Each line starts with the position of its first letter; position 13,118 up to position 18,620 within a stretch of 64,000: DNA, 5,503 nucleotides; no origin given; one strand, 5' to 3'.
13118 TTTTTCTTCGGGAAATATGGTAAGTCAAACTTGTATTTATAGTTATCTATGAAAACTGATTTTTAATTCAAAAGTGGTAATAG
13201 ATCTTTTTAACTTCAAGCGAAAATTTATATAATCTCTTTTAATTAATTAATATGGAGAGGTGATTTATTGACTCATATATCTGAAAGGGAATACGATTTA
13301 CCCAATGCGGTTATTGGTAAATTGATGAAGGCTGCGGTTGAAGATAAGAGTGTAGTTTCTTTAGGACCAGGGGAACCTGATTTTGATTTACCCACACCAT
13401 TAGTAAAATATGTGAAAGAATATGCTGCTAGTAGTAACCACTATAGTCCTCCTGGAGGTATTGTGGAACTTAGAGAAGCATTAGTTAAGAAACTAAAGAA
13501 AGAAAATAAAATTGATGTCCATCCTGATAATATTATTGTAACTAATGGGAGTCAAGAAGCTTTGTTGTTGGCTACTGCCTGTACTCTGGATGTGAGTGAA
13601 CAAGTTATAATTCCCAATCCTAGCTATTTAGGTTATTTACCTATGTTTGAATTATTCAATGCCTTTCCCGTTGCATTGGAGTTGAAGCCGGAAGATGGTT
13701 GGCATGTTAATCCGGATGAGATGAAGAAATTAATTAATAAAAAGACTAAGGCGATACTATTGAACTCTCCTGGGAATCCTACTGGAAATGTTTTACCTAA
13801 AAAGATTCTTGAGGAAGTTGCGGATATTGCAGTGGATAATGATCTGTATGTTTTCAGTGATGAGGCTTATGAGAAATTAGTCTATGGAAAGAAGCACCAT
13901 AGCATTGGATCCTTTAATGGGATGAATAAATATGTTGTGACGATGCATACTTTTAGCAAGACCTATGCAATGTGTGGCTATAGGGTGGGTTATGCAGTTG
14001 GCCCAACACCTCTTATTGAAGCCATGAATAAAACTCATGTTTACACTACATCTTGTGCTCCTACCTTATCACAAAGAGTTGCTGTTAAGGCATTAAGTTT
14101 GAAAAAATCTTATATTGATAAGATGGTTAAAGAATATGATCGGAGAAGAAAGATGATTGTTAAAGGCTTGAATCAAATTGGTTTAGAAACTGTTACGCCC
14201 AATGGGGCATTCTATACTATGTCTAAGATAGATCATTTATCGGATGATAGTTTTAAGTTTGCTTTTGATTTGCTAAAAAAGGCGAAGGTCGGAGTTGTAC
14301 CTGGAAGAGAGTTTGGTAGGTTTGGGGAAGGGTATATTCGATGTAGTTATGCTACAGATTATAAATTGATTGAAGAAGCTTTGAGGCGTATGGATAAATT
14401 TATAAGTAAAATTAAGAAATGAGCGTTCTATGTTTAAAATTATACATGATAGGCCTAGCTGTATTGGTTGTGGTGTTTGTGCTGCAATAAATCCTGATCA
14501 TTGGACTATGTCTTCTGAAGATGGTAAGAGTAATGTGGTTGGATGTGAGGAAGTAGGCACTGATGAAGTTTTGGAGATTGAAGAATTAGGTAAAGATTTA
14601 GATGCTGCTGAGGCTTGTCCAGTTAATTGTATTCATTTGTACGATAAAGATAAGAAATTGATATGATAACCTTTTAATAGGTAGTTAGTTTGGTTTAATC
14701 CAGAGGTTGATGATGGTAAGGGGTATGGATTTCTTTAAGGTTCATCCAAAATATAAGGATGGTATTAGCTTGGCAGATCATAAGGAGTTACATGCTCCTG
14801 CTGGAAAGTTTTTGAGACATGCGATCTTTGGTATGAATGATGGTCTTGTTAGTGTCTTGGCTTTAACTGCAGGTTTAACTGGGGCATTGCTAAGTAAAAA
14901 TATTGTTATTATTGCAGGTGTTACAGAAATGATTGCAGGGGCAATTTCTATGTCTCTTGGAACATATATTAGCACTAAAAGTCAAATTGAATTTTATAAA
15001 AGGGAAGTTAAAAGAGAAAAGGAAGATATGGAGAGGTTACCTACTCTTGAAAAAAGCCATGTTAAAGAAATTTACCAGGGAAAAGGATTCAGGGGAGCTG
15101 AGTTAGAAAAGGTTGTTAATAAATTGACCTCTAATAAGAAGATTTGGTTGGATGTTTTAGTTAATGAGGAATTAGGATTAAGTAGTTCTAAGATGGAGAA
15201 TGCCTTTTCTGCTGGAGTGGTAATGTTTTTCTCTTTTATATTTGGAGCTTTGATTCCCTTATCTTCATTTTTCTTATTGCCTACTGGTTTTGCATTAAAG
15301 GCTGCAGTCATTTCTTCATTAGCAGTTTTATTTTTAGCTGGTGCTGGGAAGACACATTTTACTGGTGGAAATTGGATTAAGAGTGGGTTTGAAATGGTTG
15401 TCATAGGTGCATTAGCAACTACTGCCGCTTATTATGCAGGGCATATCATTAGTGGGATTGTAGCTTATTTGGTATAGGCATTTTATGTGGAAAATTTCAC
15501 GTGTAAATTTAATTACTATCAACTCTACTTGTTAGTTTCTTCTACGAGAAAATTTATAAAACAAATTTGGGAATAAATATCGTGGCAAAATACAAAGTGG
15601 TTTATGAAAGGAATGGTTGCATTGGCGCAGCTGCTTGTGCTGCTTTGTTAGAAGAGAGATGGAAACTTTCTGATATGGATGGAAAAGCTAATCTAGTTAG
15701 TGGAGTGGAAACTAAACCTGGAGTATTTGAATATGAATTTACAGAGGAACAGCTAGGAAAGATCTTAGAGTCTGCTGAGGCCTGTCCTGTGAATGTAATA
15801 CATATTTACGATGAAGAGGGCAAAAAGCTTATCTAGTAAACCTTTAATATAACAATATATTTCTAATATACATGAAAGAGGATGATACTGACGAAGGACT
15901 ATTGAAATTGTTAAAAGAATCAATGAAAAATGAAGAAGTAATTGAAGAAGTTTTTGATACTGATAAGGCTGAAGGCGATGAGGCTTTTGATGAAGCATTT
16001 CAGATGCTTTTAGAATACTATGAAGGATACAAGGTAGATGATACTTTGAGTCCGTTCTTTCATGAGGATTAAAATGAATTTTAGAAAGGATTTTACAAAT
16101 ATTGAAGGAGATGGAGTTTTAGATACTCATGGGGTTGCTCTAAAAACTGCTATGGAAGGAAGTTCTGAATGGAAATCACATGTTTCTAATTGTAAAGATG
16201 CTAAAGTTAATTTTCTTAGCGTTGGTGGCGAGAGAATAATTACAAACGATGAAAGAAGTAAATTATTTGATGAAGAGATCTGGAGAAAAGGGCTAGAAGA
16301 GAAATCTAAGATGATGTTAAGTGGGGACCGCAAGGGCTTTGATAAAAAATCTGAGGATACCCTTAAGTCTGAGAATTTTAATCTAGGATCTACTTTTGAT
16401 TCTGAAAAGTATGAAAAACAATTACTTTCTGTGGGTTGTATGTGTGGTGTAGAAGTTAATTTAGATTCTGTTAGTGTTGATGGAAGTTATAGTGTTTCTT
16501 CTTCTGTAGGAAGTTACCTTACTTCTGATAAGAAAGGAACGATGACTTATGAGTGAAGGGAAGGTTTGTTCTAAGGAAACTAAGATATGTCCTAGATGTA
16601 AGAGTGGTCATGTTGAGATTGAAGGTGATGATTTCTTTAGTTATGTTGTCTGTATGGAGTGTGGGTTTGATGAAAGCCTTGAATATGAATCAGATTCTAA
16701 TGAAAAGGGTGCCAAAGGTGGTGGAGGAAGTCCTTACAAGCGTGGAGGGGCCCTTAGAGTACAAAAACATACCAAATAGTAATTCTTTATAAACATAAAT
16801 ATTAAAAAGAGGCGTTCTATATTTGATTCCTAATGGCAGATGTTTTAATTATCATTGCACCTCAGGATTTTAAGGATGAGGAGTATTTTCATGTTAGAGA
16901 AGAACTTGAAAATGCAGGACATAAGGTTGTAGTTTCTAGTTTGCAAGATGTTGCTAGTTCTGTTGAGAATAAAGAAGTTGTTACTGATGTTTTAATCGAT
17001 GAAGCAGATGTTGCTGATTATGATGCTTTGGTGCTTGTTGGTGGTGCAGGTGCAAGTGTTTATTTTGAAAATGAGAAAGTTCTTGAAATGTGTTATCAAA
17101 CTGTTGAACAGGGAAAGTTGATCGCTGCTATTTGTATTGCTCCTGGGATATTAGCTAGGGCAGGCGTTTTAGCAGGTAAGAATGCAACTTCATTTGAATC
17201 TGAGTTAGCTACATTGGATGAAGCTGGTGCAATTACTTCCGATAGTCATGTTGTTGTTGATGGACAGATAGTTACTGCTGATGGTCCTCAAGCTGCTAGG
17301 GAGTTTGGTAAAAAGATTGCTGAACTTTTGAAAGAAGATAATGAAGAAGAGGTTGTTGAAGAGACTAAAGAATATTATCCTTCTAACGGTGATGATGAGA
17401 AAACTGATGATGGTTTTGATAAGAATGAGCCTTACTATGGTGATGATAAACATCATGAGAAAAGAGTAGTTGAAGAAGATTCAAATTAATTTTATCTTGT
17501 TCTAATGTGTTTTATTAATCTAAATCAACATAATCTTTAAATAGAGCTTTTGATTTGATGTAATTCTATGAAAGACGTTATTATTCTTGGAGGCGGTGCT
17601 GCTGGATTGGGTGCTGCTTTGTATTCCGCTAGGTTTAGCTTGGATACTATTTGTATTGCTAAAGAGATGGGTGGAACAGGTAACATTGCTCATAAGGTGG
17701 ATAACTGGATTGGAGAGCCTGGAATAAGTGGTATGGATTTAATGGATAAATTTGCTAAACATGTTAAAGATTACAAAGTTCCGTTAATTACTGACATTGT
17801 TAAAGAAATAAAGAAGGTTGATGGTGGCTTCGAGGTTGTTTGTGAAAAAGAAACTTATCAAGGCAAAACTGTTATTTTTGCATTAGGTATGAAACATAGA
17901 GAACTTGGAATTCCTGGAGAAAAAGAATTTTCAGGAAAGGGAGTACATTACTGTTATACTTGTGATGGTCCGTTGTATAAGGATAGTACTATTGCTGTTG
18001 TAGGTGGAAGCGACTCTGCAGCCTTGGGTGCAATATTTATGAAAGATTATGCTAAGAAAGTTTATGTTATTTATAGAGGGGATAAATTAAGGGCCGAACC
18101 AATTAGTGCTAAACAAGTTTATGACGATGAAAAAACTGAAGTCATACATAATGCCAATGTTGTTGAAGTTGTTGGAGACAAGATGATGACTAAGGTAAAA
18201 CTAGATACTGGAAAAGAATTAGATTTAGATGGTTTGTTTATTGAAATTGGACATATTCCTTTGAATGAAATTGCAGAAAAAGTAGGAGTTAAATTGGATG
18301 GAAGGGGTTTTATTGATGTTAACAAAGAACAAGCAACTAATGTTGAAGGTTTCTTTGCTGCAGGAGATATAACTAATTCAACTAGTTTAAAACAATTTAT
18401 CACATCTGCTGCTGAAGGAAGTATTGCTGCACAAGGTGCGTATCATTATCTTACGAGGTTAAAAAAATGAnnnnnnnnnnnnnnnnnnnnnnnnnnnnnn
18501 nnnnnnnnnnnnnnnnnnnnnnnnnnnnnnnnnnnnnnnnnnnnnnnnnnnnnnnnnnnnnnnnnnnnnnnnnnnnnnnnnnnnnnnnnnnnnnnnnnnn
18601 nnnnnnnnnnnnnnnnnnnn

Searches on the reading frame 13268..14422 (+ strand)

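Call 57: search_protein_families(library=ncbifam, proteins=[window:13268-14422:+], max_evalue=1e-8)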
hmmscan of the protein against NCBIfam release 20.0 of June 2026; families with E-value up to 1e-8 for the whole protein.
window:13268-14422:+ (384 aa): 71 families (the best 25 are shown)
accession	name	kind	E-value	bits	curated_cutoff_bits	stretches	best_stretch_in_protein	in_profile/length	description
NF041364.1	GntC_guanitoxin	equivalog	6.5e-98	327.9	415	1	30-378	1-356/356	guanitoxin biosynthesis PLP-dependent (S)-gamma-hydroxy-L-arginine cyclodehydratase GntC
NF041091.1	asp_aminotase_Arch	equivalog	1.3e-97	327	550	1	22-379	22-375/376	aspartate aminotransferase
NF005816.0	PRK07682.1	equivalog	1.7e-96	323.2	620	1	3-383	5-387/390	aminotransferase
NF005817.0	PRK07683.1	equivalog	1.3e-91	307.2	575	1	13-383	14-385/387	aminotransferase A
NF006229.0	PRK08361.1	equivalog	1.1e-87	294.6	624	1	14-381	20-390/391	aspartate aminotransferase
NF004975.0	PRK06348.1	equivalog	4.9e-80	269.4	549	1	4-378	6-382/384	pyridoxal phosphate-dependent aminotransferase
NF005588.0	PRK07309.1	equivalog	1e-77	261.7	576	1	27-382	30-389/391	pyridoxal phosphate-dependent aminotransferase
NF006230.0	PRK08363.1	equivalog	1.4e-77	261.2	534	1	34-381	40-394/398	alanine aminotransferase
NF004770.0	PRK06108.1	subfamily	7e-73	245.7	422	1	3-381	12-394/396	pyridoxal phosphate-dependent aminotransferase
NF005744.0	PRK07568.1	subfamily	7.8e-71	239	389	1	3-381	2-392/398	pyridoxal phosphate-dependent aminotransferase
NF005855.0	PRK07777.1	equivalog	1.5e-70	238.5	553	1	16-378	18-387/391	pyridoxal phosphate-dependent aminotransferase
NF006756.0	PRK09276.1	subfamily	6.4e-70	236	507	1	23-377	27-384/387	LL-diaminopimelate aminotransferase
TIGR03540.1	DapC_direct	equivalog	6.4e-68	229.4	593.25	1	21-377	23-382/383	LL-diaminopimelate aminotransferase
NF004769.0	PRK06107.1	equivalog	2.2e-67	227.6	617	1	25-381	31-400/402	aspartate transaminase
NF006514.0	PRK08960.1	equivalog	2.2e-65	221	554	1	23-380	28-386/388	pyridoxal phosphate-dependent aminotransferase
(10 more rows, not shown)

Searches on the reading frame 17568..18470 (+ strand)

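Call 57: search_protein_families(library=ncbifam, proteins=[window:17568-18470:+], max_evalue=1e-8)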
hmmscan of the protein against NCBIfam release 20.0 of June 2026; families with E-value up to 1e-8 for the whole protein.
window:17568-18470:+ (300 aa): 17 families
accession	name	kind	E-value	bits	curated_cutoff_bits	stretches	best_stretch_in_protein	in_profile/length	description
TIGR01292.1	TRX_reduct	equivalog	1.6e-88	296.4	343.45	1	3-295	2-300/300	thioredoxin-disulfide reductase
TIGR03140.1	AhpF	equivalog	3.5e-64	217.2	502.9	1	2-297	213-514/515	alkyl hydroperoxide reductase subunit F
TIGR03143.1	AhpF_homolog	hypoth_equivalog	1.5e-59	202.1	687.65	1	2-299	5-312/555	putative alkyl hydroperoxide reductase F subunit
NF007614.0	PRK10262.1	equivalog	1.9e-46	158.7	644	1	4-298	9-317/321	thioredoxin-disulfide reductase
TIGR04018.1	Bthiol_YpdA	hypoth_equivalog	5.4e-21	74.7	339.9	1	77-277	92-298/316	YpdA family putative bacillithiol disulfide reductase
TIGR02053.1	MerA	equivalog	9.1e-17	61.2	454.45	1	88-292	119-329/465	mercury(II) reductase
TIGR01350.1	lipoamide_DH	equivalog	1.3e-15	57.1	408.8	1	90-289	121-327/461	dihydrolipoyl dehydrogenase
NF040505.1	ArsO_flavin_mono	equivalog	1.9e-12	47.3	425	0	59-173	77-194/346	ArsO family NAD(P)H-dependent flavin-containing monooxygenase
NF005883.0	PRK07845.1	equivalog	2.1e-12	46.7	479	1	182-288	225-331/466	NAD(P)H-quinone dehydrogenase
NF004776.0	PRK06116.1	equivalog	5.3e-12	45.5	480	1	81-275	114-311/450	glutathione-disulfide reductase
NF004945.0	PRK06292.2-3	equivalog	4.8e-11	42.2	494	1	77-274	108-310/457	dihydrolipoyl dehydrogenase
NF005884.0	PRK07846.1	equivalog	1e-10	40.9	501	1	141-276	170-311/454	mycothione reductase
TIGR01423.1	trypano_reduc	equivalog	5.7e-10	38.3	738.1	1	94-275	147-334/486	trypanothione-disulfide reductase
NF009409.0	PRK12770.1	subfamily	7.5e-10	38.4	343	0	127-296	159-351/360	putative glutamate synthase subunit beta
NF003585.0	PRK05249.1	equivalog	2.6e-09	36.2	465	0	186-291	228-333/464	Si-specific NAD(P)(+) transhydrogenase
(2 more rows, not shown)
